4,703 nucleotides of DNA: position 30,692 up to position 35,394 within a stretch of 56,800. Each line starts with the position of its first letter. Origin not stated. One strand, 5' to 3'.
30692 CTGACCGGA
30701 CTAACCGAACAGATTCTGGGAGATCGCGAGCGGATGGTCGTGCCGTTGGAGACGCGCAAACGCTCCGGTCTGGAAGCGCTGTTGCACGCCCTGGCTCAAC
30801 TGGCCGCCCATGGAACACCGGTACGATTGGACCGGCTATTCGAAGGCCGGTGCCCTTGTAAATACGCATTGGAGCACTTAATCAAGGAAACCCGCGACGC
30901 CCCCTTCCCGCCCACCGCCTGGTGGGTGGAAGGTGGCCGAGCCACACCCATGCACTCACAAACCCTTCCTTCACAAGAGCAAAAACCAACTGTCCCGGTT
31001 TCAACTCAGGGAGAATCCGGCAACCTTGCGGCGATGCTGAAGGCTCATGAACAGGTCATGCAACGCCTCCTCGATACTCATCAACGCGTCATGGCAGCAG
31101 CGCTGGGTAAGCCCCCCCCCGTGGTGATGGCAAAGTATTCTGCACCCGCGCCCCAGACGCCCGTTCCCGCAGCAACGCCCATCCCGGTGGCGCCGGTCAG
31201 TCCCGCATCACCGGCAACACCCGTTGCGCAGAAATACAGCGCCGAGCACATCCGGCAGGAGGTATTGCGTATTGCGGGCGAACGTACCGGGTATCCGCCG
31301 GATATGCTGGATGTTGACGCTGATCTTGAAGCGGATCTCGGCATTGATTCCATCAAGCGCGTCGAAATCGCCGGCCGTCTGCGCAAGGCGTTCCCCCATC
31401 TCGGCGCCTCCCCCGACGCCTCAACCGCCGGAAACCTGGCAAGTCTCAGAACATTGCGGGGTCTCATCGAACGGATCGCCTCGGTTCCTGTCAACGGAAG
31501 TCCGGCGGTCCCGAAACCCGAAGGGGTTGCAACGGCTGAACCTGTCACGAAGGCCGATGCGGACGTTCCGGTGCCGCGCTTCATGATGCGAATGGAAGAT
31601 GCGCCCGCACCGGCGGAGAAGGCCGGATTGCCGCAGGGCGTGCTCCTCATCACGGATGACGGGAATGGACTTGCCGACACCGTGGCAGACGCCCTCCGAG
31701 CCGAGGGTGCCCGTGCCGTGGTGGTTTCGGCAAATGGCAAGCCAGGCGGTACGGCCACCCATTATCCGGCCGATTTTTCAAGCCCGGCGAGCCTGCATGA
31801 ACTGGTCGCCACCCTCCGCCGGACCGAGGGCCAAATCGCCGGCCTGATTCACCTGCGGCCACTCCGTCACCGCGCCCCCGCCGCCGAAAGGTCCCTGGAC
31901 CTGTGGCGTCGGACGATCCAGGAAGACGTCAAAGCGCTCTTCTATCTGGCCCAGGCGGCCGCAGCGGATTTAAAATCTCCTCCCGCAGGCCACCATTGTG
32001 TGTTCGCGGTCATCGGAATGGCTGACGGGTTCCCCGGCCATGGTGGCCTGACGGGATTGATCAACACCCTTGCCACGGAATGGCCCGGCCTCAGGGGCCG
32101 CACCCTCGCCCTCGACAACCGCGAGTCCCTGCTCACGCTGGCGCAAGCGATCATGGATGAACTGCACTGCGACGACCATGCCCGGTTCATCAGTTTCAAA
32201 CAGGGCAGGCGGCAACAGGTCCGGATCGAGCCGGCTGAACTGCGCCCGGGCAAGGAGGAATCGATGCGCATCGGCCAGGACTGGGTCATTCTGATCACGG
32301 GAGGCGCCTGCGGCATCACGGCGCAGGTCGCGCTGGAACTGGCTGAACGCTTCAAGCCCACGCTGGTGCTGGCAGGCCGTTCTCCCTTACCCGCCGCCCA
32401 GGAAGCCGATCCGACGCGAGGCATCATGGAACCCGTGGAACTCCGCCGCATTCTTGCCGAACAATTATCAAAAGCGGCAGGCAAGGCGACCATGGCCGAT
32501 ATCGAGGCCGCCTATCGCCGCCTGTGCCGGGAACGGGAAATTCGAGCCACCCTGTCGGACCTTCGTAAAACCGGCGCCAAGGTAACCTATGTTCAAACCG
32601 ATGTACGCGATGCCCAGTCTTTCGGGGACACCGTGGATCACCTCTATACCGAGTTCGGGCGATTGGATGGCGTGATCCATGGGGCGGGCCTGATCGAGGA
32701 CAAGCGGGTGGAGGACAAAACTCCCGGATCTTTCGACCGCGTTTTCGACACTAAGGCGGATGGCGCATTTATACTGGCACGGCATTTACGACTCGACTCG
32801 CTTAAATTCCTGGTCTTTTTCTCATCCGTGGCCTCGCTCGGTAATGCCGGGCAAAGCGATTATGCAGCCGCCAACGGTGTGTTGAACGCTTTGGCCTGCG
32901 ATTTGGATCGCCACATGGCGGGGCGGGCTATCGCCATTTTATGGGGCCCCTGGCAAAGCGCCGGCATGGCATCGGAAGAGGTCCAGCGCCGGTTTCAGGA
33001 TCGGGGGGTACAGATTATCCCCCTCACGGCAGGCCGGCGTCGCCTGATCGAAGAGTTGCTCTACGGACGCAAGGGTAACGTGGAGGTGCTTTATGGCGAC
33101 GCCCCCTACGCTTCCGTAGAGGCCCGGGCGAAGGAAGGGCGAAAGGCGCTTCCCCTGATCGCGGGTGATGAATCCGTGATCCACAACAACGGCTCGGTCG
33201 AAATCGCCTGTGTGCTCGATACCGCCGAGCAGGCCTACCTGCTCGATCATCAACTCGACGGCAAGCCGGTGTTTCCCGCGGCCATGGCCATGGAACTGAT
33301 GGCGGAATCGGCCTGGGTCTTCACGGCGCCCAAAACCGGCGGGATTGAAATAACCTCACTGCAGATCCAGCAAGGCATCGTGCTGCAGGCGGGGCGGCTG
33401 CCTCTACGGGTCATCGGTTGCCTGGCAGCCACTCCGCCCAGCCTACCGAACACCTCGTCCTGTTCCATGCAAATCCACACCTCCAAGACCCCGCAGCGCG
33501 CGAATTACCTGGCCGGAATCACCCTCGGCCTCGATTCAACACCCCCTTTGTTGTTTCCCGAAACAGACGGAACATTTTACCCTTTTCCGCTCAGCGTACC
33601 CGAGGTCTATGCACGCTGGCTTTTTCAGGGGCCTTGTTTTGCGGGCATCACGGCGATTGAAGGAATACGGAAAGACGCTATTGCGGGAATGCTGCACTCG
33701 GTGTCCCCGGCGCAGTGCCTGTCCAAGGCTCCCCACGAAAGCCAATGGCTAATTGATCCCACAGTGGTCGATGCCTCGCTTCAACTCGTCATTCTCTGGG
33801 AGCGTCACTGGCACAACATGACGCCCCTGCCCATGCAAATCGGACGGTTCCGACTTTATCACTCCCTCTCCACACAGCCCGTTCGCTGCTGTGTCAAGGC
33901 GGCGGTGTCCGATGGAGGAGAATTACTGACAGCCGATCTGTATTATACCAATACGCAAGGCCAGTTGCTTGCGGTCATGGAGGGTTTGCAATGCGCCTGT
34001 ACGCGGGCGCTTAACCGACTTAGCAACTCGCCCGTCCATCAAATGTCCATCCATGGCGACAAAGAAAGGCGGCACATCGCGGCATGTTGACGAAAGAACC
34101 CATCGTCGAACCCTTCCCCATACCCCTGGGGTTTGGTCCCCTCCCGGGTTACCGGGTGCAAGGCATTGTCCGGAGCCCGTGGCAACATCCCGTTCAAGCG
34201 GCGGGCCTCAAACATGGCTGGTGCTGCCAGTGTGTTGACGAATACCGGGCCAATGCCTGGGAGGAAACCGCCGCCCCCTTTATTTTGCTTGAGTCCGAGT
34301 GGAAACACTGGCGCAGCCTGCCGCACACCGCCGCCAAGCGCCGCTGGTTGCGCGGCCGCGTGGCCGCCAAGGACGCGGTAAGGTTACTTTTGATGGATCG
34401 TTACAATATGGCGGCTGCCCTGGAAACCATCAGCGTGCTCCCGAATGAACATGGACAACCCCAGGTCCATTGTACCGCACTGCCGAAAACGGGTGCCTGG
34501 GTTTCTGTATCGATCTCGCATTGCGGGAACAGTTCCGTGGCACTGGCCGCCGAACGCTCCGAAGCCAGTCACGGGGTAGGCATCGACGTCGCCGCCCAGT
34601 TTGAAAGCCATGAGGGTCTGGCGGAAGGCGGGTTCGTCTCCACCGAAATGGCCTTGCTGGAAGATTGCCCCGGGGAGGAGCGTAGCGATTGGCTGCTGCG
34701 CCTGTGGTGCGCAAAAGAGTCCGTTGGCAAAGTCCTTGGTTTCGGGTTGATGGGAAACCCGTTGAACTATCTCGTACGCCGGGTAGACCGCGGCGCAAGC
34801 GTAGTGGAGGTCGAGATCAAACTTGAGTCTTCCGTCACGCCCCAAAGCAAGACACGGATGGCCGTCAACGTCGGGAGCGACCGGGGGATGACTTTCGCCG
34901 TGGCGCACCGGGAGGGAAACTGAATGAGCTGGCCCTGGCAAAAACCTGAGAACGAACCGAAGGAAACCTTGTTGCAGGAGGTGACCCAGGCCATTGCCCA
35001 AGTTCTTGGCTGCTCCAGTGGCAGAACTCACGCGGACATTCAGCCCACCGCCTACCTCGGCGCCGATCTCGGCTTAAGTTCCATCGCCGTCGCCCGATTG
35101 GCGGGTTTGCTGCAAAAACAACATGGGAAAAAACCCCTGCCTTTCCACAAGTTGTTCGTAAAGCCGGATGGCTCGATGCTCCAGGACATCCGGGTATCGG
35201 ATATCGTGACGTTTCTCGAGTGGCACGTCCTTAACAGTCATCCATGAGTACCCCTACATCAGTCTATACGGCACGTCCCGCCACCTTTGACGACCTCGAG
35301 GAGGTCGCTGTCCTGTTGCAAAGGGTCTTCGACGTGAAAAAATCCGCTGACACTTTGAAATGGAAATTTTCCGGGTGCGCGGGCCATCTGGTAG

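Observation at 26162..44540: Non-canonical 'secondary lipid' megasynthase operon with no recognisable chain-release enzyme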

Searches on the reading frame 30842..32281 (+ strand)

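Call 8: search_protein_families(library=ncbifam, proteins=[window:30842-32281:+], max_evalue=0.01)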
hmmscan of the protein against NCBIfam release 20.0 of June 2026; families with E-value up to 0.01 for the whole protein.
window:30842-32281:+ (480 aa): 25 families
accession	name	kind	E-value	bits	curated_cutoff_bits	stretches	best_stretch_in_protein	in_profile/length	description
TIGR02813.1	omega_3_PfaA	subfamily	5.2e-24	83.1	1010.1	1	117-445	1599-1956/2582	polyketide-type polyunsaturated fatty acid synthase PfaA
NF005893.0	PRK07856.1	equivalog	2.6e-07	30.2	255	1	263-414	7-168/255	SDR family oxidoreductase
NF009469.0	PRK12826.1-5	equivalog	1.2e-06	28.1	489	1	288-399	50-162/269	SDR family oxidoreductase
NF006070.0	PRK08213.1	subfamily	3e-06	26.9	279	1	267-376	14-134/259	gluconate 5-dehydrogenase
NF052558.1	MBtsdlDhBudC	equivalog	3.5e-06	26.8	270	1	267-379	5-126/250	meso-2,3-butanediol dehydrogenase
NF004847.0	PRK06198.1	subfamily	6.6e-06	25.5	240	1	265-378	7-132/269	oxidoreductase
NF005309.0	PRK06841.1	subfamily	9.4e-06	25.3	286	1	262-384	12-142/255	GolD/DthD family dehydrogenase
NF047923.1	pyridox_DH_SDR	equivalog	1.7e-05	24.5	325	1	267-398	5-144/243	pyridoxal 4-dehydrogenase, SDR-type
NF009468.0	PRK12826.1-4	equivalog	2.9e-05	23.9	318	1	270-399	12-153/256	SDR family oxidoreductase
NF047870.1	PKS_KR_start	domain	3.3e-05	24.2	35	1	256-325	14-78/78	KR prefix domain-containing protein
NF005472.0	PRK07067.1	equivalog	9.4e-05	22.1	338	1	266-377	7-126/257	L-iditol 2-dehydrogenase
NF004778.0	PRK06124.1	equivalog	9.8e-05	21.9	303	1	265-414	11-178/256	SDR family oxidoreductase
NF005007.0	PRK06398.1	equivalog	0.00035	19.8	341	1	262-373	4-115/259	aldose dehydrogenase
NF006074.0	PRK08220.1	equivalog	0.00046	19.9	312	1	266-381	9-125/251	2,3-dihydro-2,3-dihydroxybenzoate dehydrogenase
NF005390.0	PRK06935.1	equivalog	0.00048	19.6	369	1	267-377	17-137/258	2-dehydro-3-deoxy-D-gluconate 5-dehydrogenase KduD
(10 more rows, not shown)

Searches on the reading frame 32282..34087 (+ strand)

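Call 8: search_protein_families(library=ncbifam, proteins=[window:32282-34087:+], max_evalue=0.01)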
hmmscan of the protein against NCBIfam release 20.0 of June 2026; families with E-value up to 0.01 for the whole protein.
window:32282-34087:+ (602 aa): 144 families (the best 25 are shown)
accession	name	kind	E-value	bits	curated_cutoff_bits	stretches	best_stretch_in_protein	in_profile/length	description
TIGR02813.1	omega_3_PfaA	subfamily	1.1e-67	228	1010.1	1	2-579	1999-2579/2582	polyketide-type polyunsaturated fatty acid synthase PfaA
NF045894.1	PKS_plus_SDR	equivalog_domain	2e-33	115.2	1740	1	79-255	1190-1365/1515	type I polyketide synthase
NF041183.1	Pks2_ls1_myc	equivalog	5.8e-18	63.2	2400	1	83-232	1786-1936/2086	sulfolipid-1 biosynthesis phthioceranic/hydroxyphthioceranic acid synthase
TIGR03971.1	SDR_subfam_1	subfamily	3.8e-14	52.7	300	1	73-218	38-189/271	mycofactocin-coupled SDR family oxidoreductase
TIGR01830.1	3oxo_ACP_reduc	equivalog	5e-14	52.6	297.75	1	82-219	31-173/239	3-oxoacyl-[acyl-carrier-protein] reductase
NF004847.0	PRK06198.1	subfamily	2.2e-13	50.1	240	1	88-205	46-169/269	oxidoreductase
NF006072.0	PRK08217.1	subfamily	1.3e-12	48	298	1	57-247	20-217/253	3-ketoacyl-(acyl-carrier-protein) reductase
NF004198.0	PRK05653.1-3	equivalog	1.4e-12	47.6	296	1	84-217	41-179/248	3-oxoacyl-ACP reductase FabG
NF004200.0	PRK05653.1-5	equivalog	1.8e-12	47.4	273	1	83-219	36-178/242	3-oxoacyl-ACP reductase FabG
NF004526.0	PRK05872.1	subfamily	1.9e-12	46.9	276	1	90-213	50-176/297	short-chain dehydrogenase/reductase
NF005402.0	PRK06949.1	equivalog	2.4e-12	46.6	358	1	63-168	26-127/260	SDR family oxidoreductase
NF004197.0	PRK05653.1-1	equivalog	1.5e-11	44.4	332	1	89-219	46-181/249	3-oxoacyl-ACP reductase FabG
NF037940.1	PKS_MbtD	equivalog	2.3e-11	42.5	1150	1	83-242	685-843/978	mycobactin polyketide synthase MbtD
NF005594.0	PRK07326.1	equivalog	3.2e-11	43.2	271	1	84-186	40-141/237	SDR family oxidoreductase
NF004791.0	PRK06138.1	equivalog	7.6e-11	41.8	312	1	90-205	45-164/252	SDR family oxidoreductase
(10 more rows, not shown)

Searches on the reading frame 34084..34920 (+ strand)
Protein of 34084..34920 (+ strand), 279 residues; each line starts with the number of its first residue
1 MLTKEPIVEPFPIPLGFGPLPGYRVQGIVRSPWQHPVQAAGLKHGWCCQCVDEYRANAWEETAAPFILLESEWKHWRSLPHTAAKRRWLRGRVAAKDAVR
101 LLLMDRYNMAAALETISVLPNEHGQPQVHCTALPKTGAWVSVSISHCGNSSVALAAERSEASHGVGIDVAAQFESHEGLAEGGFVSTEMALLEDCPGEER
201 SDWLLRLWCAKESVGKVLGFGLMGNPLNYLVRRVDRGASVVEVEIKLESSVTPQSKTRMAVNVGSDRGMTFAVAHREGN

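Call 3: search_protein_families(library=pfam, proteins=[window:34084-34920:+], max_evalue=0.01)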
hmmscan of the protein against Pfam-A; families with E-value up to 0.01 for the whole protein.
window:34084-34920:+ (279 aa): 1 family
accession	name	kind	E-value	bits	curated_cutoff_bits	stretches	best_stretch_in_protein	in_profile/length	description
PF01648.25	ACPS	-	1e-14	55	25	1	164-237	1-82/111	4'-phosphopantetheinyl transferase superfamily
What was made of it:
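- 34084..34923 (+): Sfp-type PPTase. PF01648 (call 3).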

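Call 5: search_protein_families(library=ncbifam, proteins=[window:34084-34920:+], max_evalue=0.01)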
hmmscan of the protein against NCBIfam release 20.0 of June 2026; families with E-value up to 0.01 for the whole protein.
window:34084-34920:+ (279 aa): 6 families
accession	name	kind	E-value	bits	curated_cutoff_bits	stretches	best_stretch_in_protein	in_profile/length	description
TIGR00556.1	pantethn_trn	domain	1.2e-08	35.2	45.35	1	164-227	4-73/128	phosphopantetheine--protein transferase domain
NF011257.0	PRK14663.1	equivalog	0.00013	21.9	186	1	90-155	48-115/123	holo-[acyl-carrier-protein] synthase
NF042922.1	4PPT_HetI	equivalog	0.00023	20.6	370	1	141-223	104-184/235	4'-phosphopantetheinyl transferase HetI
NF007676.0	PRK10351.1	equivalog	0.00041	20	174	1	115-216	44-141/195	4'-phosphopantetheinyl transferase AcpT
NF000832.0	PRK00070.3-2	equivalog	0.00084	19.7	107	0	203-275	41-113/116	holo-ACP synthase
TIGR00516.1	acpS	equivalog_domain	0.0016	18.7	59.8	0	67-147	30-110/125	holo-ACP synthase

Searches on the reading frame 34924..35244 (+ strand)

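Call 3: search_protein_families(library=pfam, proteins=[window:34924-35244:+], max_evalue=0.01)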
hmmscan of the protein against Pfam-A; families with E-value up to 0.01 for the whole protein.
window:34924-35244:+ (107 aa): 1 family
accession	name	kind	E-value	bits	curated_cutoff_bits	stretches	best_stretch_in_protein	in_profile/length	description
PF00550.31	PP-binding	-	8.5e-05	23.2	20.8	1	18-69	1-47/67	Phosphopantetheine attachment site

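Call 5: search_protein_families(library=ncbifam, proteins=[window:34924-35244:+], max_evalue=0.01)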
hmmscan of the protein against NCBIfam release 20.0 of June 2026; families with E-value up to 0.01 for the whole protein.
window:34924-35244:+ (107 aa): 1 family
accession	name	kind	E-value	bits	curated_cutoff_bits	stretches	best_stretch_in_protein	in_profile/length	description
NF003757.0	PRK05350.1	equivalog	0.0072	16.4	65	0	19-70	6-57/83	acyl carrier protein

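Call 46: search_protein_families(library=pfam, proteins=[window:34924-35244:+], max_evalue=10)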
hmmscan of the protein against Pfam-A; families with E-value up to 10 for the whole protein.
window:34924-35244:+ (107 aa): 1 family
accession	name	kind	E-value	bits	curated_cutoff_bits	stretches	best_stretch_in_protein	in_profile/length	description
PF00550.31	PP-binding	-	8.5e-05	23.2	20.8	1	18-69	1-47/67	Phosphopantetheine attachment site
